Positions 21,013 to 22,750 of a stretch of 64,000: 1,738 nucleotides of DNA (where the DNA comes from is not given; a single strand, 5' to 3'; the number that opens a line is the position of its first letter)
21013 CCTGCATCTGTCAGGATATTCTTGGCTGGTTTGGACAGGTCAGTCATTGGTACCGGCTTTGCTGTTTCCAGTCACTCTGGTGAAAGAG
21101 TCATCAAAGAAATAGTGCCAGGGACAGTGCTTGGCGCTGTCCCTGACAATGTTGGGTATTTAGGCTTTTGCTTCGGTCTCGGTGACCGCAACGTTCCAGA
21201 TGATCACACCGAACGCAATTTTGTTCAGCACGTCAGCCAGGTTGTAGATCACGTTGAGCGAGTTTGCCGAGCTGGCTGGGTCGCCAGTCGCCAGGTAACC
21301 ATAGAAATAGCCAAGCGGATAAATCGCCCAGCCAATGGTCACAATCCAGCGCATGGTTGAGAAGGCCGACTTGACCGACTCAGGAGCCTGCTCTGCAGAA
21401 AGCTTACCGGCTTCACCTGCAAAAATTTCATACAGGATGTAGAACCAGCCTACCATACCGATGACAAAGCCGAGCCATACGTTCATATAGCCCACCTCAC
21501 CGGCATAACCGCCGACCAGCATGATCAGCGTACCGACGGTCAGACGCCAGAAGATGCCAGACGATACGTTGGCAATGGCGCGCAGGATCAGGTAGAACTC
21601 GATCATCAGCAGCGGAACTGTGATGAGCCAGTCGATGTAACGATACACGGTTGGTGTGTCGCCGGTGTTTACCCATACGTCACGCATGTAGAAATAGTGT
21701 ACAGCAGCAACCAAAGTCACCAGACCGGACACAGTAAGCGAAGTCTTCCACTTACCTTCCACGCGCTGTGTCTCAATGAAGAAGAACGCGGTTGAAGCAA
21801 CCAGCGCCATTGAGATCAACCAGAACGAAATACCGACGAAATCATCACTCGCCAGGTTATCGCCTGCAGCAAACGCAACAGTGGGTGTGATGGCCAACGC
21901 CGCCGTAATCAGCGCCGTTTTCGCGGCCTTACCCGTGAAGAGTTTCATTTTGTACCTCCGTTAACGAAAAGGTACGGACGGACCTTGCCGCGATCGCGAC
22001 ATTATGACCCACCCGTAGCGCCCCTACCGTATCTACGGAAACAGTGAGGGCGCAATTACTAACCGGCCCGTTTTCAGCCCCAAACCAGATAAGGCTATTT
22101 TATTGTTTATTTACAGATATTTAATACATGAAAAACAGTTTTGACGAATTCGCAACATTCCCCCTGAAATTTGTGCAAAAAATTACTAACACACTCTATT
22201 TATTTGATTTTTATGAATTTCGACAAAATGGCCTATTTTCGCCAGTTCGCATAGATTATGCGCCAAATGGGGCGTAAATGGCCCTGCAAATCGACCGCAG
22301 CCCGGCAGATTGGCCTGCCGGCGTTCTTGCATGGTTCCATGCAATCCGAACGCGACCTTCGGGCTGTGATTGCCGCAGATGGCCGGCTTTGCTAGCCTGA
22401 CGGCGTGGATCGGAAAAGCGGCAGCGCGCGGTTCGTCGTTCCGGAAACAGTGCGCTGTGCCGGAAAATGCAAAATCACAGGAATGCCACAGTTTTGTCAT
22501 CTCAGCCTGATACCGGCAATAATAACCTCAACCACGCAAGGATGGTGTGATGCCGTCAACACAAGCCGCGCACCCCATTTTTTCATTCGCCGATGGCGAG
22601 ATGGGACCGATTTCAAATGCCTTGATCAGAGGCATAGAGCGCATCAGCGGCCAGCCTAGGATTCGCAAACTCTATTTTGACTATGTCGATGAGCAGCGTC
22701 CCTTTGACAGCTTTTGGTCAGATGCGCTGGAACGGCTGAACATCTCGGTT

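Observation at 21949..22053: Highly structured proteorhodopsin 5' leader with an SD-occluding hairpin (candidate new cis-regulatory RNA)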

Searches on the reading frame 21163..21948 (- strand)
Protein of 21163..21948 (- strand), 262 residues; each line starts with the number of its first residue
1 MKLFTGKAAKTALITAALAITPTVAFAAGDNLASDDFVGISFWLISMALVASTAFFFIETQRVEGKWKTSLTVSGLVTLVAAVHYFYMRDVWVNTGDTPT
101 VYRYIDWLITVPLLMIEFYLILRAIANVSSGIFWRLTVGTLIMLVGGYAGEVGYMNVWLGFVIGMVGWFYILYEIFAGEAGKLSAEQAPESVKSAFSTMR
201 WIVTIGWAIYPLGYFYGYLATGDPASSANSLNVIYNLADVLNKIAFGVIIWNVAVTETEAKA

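Call 65: find_related_loci(query=window:21163-21948:-, collection=genome_contigs, flank=400)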
Query window:21163-21948:- (262 aa) in genome_contigs; peptide patterns used: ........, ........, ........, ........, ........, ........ (x = any residue, [..] = any of these).
595 stretches matched a pattern (row limit reached: there are more); 578 encode a relative of the query (tblastn E <= 1e-3); the best 80 are kept; 80 distinct loci.
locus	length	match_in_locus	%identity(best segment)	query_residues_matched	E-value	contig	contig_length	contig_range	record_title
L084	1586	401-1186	95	1-262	9e-172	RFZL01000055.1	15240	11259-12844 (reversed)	MAG: Alphaproteobacteria bacterium isolate WB5_5_028 contig_100_54, whole genome shotgun sequence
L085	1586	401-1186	95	1-262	7e-163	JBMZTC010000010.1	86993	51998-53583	MAG: Candidatus Puniceispirillaceae bacterium isolate ME_XS_2302_7_bin_24 ME_XS_2302_7_bin_24_9, whole genome shotgun se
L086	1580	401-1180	84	1-261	1e-149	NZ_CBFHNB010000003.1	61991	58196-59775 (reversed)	MAG: Candidatus Puniceispirillum sp. isolate Co_bin_104_indper Co_bin_104_indper_c3, whole genome shotgun sequence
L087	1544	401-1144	81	10-262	2e-135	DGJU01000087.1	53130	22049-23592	MAG TPA_asm: Alphaproteobacteria bacterium UBA4588 UBA4588_contig_29427, whole genome shotgun sequence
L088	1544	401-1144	81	10-262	3e-137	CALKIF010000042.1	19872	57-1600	MAG TPA_asm: uncultured Alphaproteobacteria bacterium isolate SRR7515929_bin.4_CONCOCT_v1.1_MAG genome assembly, contig:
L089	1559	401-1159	78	6-262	3e-134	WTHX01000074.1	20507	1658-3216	MAG: Alphaproteobacteria bacterium isolate PL36310bin_3 NODE_306_length_20507_cov_8.818208, whole genome shotgun sequenc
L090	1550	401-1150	80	7-261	3e-134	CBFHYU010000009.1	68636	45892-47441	MAG: Candidatus Puniceispirillaceae bacterium isolate Co_bin_484_indper genome assembly, contig: Co_bin_484_indper_c9, w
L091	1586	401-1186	96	1-262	6e-177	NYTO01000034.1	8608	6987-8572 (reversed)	MAG: SAR116 cluster bacterium isolate CPC65 6995, whole genome shotgun sequence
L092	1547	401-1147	79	7-259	1e-132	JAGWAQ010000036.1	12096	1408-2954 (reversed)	MAG: Alphaproteobacteria bacterium isolate 277c_11 scaffold_6046, whole genome shotgun sequence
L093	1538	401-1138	80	10-260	1e-132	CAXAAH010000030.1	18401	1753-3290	MAG TPA_asm: uncultured Alphaproteobacteria bacterium isolate ERR770965_maxbin2_1 genome assembly, contig: ERZ1741287.41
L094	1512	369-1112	80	15-262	4e-135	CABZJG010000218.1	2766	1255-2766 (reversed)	MAG: Rhodobacteraceae bacterium isolate AG-337-I11 genome assembly, contig: AG-337-I11_NODE_218, whole genome shotgun se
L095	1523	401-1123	81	16-261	1e-134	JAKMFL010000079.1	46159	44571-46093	MAG: Alphaproteobacteria bacterium isolate MOX_bin71 PPB.contigs.fa_k127_250725, whole genome shotgun sequence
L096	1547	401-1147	77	7-259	2e-130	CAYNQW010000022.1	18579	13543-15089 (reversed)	MAG TPA_asm: uncultured Hyphomicrobiales bacterium isolate SRP134809_co1_34 genome assembly, contig: NODE_5608_length_18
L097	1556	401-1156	79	7-262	4e-135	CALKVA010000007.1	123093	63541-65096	MAG: uncultured Alphaproteobacteria bacterium isolate S1_Bin_MAXBIN__136_1 genome assembly, contig: c_000000767228, whol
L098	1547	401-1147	77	7-259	3e-129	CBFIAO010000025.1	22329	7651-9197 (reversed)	MAG: Candidatus Puniceispirillales bacterium isolate Co_bin_57_strict genome assembly, contig: Co_bin_57_strict_c25, who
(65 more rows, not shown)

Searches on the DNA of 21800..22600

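Call 4: search_rna_families(source=window, start=21800, end=22600, threshold=evalue, max_evalue=10)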
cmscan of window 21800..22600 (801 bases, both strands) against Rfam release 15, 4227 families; matches with E-value up to 10: 4.
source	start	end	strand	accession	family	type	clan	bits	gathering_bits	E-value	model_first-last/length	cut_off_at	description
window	21962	22129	-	RF02612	BSR1350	Gene; sRNA;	-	17.3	216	2.1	1-176/176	no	Brucella sRNA 1350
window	22321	22367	-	RF03078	chrB-a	Cis-reg;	-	16.2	43.9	4.1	32-74/80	no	chrB-a RNA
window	22284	22357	+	RF01698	Chloroflexi-1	Gene; sRNA;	-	15.3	80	3.8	1-84/84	no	Chloroflexi-1 RNA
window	22170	22208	+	RF02350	psRNA6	Gene; sRNA;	-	10.5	60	2.4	1-333/333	no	Nitrosomonas sRNA psRNA6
